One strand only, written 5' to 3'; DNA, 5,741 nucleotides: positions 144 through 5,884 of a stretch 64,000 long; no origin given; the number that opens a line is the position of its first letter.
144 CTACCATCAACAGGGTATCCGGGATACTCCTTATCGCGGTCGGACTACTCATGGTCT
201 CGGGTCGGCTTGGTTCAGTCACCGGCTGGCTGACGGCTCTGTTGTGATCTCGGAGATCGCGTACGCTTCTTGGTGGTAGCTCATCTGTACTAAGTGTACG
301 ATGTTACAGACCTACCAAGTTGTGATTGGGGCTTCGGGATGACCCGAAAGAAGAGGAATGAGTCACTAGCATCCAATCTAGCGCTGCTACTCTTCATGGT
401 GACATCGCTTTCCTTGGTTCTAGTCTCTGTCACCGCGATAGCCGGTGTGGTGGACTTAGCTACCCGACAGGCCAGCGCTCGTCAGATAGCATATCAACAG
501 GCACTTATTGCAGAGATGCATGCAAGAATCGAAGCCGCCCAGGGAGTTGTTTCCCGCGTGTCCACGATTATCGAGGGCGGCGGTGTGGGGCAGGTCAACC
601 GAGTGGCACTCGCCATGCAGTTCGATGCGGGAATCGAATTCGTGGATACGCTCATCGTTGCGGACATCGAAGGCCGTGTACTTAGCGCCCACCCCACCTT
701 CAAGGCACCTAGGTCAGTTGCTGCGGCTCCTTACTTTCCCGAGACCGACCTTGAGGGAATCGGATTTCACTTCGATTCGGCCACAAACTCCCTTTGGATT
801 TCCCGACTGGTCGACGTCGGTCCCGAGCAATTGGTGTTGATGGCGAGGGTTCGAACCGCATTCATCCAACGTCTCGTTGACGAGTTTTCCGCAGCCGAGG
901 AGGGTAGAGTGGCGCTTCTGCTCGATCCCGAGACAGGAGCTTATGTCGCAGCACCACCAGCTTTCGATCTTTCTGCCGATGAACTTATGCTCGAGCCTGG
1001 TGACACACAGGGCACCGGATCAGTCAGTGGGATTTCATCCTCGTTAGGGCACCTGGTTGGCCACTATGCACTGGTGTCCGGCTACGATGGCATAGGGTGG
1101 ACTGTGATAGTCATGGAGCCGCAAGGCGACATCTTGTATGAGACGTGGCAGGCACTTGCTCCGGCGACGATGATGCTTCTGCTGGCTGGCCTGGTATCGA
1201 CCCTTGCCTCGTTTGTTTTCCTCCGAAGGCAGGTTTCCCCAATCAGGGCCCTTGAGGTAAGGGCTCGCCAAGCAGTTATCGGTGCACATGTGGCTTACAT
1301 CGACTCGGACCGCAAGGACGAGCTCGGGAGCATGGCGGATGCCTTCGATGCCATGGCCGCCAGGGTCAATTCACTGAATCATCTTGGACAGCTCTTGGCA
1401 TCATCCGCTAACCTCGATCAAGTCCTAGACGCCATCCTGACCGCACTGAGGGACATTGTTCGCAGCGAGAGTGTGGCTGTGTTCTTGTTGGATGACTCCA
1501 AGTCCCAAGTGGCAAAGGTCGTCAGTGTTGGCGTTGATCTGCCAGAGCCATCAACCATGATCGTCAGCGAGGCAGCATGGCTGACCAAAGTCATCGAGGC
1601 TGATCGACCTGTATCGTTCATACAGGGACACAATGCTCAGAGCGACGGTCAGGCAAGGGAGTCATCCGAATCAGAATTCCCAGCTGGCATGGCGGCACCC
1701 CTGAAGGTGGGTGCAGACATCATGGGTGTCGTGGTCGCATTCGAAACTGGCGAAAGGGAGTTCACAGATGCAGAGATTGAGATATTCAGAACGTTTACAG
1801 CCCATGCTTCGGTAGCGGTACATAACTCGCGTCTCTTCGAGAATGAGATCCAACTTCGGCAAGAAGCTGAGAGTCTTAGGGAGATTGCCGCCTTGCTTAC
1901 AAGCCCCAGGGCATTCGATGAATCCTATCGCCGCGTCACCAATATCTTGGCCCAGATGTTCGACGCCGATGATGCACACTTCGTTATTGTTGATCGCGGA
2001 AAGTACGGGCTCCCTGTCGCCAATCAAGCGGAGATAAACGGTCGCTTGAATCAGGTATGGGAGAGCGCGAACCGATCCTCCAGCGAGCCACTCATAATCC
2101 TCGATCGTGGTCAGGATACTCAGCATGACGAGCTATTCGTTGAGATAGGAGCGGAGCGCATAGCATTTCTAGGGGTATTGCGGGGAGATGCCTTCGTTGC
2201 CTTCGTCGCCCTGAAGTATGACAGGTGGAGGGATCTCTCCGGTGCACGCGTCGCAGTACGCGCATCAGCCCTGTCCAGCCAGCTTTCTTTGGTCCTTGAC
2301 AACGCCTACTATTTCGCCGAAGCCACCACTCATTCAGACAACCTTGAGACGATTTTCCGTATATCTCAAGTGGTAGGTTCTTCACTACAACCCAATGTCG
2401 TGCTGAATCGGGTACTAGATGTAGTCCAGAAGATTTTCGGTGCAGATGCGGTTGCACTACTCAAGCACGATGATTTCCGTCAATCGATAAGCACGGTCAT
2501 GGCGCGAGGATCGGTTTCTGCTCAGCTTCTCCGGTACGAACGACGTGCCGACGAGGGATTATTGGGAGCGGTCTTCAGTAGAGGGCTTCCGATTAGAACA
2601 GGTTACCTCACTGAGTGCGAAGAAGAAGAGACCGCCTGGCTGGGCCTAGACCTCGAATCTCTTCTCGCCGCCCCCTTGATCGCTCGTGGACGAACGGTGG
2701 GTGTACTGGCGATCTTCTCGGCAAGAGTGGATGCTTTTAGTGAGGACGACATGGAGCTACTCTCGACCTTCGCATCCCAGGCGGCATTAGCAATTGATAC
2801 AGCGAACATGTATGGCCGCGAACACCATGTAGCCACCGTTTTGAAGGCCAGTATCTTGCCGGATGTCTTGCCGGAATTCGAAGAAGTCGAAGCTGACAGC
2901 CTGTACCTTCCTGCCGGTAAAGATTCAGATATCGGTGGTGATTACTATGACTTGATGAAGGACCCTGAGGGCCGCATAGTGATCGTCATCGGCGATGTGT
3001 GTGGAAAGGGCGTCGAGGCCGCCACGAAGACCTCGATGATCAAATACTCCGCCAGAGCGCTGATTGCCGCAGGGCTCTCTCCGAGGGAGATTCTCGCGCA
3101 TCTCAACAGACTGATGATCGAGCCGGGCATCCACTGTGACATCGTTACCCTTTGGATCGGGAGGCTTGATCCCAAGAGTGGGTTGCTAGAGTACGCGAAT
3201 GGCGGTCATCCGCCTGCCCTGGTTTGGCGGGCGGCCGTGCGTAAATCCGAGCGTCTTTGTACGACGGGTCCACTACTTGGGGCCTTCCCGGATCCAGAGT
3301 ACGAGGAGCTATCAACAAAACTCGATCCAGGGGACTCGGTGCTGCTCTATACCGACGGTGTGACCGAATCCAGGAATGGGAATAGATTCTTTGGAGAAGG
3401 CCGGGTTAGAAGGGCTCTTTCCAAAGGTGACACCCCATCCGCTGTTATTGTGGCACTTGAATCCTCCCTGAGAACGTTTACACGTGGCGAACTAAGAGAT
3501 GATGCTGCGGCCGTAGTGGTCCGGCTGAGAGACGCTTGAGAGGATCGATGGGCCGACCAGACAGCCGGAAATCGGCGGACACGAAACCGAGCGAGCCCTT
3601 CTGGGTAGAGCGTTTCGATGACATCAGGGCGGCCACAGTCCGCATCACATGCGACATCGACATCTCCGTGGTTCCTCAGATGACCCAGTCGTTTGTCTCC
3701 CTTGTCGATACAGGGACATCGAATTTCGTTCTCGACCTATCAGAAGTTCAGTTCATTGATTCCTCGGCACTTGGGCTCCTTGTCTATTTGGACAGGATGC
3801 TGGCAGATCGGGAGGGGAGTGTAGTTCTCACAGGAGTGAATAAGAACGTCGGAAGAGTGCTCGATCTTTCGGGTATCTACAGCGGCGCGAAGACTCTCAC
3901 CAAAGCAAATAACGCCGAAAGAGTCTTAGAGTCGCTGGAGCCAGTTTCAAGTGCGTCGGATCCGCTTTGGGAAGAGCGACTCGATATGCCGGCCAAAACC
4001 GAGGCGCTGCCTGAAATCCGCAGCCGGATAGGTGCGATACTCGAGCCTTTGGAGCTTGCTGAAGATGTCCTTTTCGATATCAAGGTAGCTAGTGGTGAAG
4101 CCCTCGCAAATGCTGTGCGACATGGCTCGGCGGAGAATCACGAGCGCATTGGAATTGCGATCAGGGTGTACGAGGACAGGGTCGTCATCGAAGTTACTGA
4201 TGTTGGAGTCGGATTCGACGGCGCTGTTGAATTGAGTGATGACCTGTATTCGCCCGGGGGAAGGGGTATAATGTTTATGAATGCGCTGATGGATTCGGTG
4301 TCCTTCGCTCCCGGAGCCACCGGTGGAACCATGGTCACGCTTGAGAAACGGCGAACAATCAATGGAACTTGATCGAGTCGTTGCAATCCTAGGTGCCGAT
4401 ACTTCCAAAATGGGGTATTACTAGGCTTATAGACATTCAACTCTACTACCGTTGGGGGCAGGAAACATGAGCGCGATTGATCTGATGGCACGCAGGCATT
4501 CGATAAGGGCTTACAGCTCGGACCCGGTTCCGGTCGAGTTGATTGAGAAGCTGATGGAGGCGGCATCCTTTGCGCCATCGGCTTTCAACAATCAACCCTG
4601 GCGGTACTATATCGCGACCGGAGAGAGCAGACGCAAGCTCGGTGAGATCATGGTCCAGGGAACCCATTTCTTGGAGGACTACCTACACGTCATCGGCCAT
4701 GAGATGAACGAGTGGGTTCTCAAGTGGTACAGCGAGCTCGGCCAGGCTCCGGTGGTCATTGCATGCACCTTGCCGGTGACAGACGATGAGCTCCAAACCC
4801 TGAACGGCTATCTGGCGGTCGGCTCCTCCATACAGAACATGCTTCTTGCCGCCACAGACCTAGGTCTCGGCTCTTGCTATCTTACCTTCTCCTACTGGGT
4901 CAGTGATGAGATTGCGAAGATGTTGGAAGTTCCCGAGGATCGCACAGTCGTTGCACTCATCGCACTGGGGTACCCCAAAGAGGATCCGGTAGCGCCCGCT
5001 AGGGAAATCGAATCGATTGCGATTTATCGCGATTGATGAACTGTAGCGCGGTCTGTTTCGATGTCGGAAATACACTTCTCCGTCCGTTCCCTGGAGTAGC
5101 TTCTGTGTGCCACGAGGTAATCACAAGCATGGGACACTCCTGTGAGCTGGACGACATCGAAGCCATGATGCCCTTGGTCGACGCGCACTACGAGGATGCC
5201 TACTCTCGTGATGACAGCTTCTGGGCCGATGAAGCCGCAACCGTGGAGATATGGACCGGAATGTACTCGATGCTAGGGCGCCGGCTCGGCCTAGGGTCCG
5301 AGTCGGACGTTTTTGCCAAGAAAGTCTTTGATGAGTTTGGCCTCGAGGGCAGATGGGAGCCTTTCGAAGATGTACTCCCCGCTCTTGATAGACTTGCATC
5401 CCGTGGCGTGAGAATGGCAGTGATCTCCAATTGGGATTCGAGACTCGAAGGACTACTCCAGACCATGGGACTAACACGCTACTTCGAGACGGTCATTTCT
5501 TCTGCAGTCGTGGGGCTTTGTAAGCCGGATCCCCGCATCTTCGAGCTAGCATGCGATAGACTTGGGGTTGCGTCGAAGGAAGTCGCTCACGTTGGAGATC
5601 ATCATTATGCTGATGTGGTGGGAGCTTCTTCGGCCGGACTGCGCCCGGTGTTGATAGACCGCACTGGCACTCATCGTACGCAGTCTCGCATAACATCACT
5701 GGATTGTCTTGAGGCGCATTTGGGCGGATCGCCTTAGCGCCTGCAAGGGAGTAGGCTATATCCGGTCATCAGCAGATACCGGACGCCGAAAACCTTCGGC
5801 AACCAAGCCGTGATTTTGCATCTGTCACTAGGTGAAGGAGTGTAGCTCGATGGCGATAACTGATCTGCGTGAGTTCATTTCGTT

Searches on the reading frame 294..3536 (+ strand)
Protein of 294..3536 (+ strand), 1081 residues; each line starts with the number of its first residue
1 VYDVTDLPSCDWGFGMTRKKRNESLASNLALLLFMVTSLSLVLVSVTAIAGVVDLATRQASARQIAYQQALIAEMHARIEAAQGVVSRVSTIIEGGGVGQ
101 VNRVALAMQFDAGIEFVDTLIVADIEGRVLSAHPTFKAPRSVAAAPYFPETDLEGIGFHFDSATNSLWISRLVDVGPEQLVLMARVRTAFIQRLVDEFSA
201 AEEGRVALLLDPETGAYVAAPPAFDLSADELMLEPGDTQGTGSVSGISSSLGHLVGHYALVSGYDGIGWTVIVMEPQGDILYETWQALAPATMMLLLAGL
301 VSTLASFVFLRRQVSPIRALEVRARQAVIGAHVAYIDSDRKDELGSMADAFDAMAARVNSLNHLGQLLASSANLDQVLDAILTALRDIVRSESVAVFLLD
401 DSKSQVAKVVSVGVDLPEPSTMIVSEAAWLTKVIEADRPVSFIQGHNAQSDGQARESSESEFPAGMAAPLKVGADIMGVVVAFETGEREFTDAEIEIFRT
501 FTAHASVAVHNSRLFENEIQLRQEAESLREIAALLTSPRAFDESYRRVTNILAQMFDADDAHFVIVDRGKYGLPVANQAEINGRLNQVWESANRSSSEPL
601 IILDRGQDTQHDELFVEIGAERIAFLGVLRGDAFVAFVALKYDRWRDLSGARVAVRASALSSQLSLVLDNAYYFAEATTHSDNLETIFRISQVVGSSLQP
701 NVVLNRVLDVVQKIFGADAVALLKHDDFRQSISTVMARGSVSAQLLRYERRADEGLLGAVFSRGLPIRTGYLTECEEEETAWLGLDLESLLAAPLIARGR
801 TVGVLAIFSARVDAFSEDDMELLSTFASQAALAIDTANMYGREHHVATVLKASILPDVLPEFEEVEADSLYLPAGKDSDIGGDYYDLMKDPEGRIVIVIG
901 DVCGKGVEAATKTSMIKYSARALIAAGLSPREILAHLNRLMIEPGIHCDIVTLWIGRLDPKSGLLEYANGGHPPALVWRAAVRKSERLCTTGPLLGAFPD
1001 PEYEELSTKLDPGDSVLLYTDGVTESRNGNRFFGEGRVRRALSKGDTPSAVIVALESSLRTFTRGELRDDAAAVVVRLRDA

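Call 31: search_protein_families(library=ncbifam, proteins=[window:294-3536:+], max_evalue=0.00001)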
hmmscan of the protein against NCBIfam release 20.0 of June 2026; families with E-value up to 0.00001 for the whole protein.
window:294-3536:+ (1081 aa): 8 families
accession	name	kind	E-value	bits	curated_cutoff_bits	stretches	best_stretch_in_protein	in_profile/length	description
TIGR01817.1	nifA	equivalog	3.2e-14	52.6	528.85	1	683-838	3-160/534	nif-specific transcriptional activator NifA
NF038263.1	prot_phos_SiaA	equivalog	2.3e-11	43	700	1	279-361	301-382/658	biofilm regulation protein phosphatase SiaA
NF047786.1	his_kin_MadS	equivalog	1.6e-09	37.4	500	0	436-532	100-197/434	MadS family sensor histidine kinase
NF038230.1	Regu_Geo_Pelo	equivalog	1.7e-09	36.1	1200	0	703-846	22-170/935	GPMC system transcriptional regulator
NF045505.1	RR_RssB_Pseudo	equivalog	3.5e-09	36.2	700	1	880-1030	189-345/394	two-component system response regulator RssB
NF008283.0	PRK11061.1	equivalog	1.7e-07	29.9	583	0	367-532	11-175/748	phosphoenolpyruvate--protein phosphotransferase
TIGR02865.1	spore_II_E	equivalog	1.8e-07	29.6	490.8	1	878-1078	564-763/764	stage II sporulation protein E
NF003451.0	PRK05022.1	equivalog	9e-07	28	476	0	686-841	8-166/512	nitric oxide reductase transcriptional regulator NorR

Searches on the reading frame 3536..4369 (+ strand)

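Call 31: search_protein_families(library=ncbifam, proteins=[window:3536-4369:+], max_evalue=0.00001)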
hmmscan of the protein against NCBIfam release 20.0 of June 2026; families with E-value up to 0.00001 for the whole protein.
window:3536-4369:+ (278 aa): 6 families
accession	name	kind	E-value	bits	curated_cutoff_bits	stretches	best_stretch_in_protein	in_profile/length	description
TIGR00377.1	ant_ant_sig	superfamily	3.6e-16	59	53.45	1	32-115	13-97/108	anti-sigma factor antagonist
TIGR01925.2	spIIAB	equivalog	1.4e-14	54.2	135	1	149-272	5-135/137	anti-sigma F factor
NF003144.0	PRK04069.1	equivalog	3.4e-14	52.5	145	1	149-271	10-141/161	anti-sigma B factor RsbW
TIGR01924.1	rsbW_low_gc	equivalog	2e-13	50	155.05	1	149-258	10-130/159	anti-sigma B factor RsbW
NF041045.1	RsbA_anti_sig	subfamily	2.3e-12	46.8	210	1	130-269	161-300/303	anti-sigma factor RsbA family regulatory protein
TIGR02886.1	spore_II_AA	equivalog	2.3e-12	46.8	114.75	1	34-123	11-101/106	anti-sigma F factor antagonist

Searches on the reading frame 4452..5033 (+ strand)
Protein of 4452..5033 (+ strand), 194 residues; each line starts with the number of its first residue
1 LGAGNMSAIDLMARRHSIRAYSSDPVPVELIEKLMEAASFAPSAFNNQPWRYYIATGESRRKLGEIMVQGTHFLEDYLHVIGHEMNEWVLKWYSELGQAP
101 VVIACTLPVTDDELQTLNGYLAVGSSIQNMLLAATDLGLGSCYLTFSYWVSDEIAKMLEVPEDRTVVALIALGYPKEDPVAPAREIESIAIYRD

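Call 31: search_protein_families(library=ncbifam, proteins=[window:4452-5033:+], max_evalue=0.00001)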
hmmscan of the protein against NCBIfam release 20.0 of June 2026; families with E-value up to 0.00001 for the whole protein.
window:4452-5033:+ (194 aa): 8 families
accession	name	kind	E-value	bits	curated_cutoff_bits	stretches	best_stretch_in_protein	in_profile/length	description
TIGR02476.1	BluB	equivalog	5.8e-18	65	150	1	9-183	10-188/205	5,6-dimethylbenzimidazole synthase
TIGR03553.1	F420_FbiB_CTERM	equivalog_domain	2.7e-17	63.2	249.55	1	12-181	3-181/194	F420 biosynthesis protein FbiB, C-terminal domain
NF009810.0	PRK13294.1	equivalog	3e-16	59.3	304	1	12-180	258-435/449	coenzyme F420-0:L-glutamate ligase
NF008033.1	PRK10765.1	equivalog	3.2e-11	43.1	223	1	115-192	100-177/240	oxygen-insensitive NADPH nitroreductase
NF047509.1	Rv3131_FMN_oxido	subfamily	6.3e-11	42.3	199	0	120-186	245-315/319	Acg family FMN-binding oxidoreductase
NF008088.0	PRK10828.1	equivalog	2.1e-08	33.9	183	1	6-176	1-164/183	NAD(P)H nitroreductase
NF003768.0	PRK05365.1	equivalog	4.5e-07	29.6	152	1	11-70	17-77/200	malonic semialdehyde reductase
NF008275.0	PRK11053.1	equivalog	1.6e-06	27.8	227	1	6-61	1-57/217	oxygen-insensitive NAD(P)H nitroreductase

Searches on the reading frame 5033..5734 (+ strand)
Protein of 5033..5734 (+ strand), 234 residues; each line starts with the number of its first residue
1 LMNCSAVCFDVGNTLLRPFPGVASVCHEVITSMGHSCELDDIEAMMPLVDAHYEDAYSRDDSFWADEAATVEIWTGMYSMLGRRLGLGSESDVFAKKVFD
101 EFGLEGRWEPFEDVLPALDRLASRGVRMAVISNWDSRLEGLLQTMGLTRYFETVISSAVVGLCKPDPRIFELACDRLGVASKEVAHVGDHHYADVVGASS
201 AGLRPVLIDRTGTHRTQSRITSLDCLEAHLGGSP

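Call 31: search_protein_families(library=ncbifam, proteins=[window:5033-5734:+], max_evalue=0.00001)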
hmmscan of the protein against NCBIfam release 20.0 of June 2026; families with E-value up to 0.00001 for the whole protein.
window:5033-5734:+ (234 aa): 25 families
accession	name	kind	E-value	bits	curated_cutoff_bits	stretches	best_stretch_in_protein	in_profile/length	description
TIGR02252.1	DREG-2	subfamily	3.7e-36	124.8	155.2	1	6-207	2-203/203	HAD hydrolase, REG-2-like, family IA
TIGR02253.1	CTE7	subfamily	1e-23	84.3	169.75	1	6-215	4-201/221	TIGR02253 family HAD-type hydrolase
TIGR01428.1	HAD_type_II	equivalog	9.7e-22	77.9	125.4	1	6-213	3-195/197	haloacid dehalogenase type II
TIGR02254.1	YjjG_YfnB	equivalog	9.3e-16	58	159.9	1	118-216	106-204/223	YjjG family noncanonical pyrimidine nucleotidase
NF053830.1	RUBPPhHalo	equivalog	1e-14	54.8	330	1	109-216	103-211/234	ribulose-1,5-bisphosphate 5-phosphatase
TIGR01449.2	PGP_bact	equivalog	1.9e-14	53.8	180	1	109-209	85-185/213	phosphoglycolate phosphatase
NF009695.0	PRK13222.1-2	equivalog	3.6e-14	52.8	225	1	107-206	92-191/226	phosphoglycolate phosphatase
TIGR02247.1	HAD-1A3-hyp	subfamily_domain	4.5e-14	52.7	125.4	1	5-210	3-197/211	epoxide hydrolase N-terminal domain-like phosphatase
TIGR01454.1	AHBA_synth_RP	hypoth_equivalog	1.6e-13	50.8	246.65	1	98-205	64-171/205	AHBA synthesis associated protein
NF006976.0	PRK09449.1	equivalog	1.8e-12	47.2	183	1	113-215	99-202/225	pyrimidine 5'-nucleotidase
NF009804.0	PRK13288.1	equivalog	1.2e-11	44.5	218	1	109-207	82-180/215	pyrophosphatase PpaX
NF009697.0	PRK13222.1-4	equivalog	2.3e-11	43.5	327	1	110-206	95-191/232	phosphoglycolate phosphatase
TIGR01549.1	HAD-SF-IA-v1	subfamily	6.4e-11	42.9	23.3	1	123-202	74-149/149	HAD-IA family hydrolase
NF008018.0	PRK10748.1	equivalog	1.6e-09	37.3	225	1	143-214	142-213/238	5-amino-6-(5-phospho-D-ribitylamino)uracil phosphatase YigB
NF009698.0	PRK13223.1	equivalog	2.6e-09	36.6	466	1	114-208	106-200/272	phosphoglycolate phosphatase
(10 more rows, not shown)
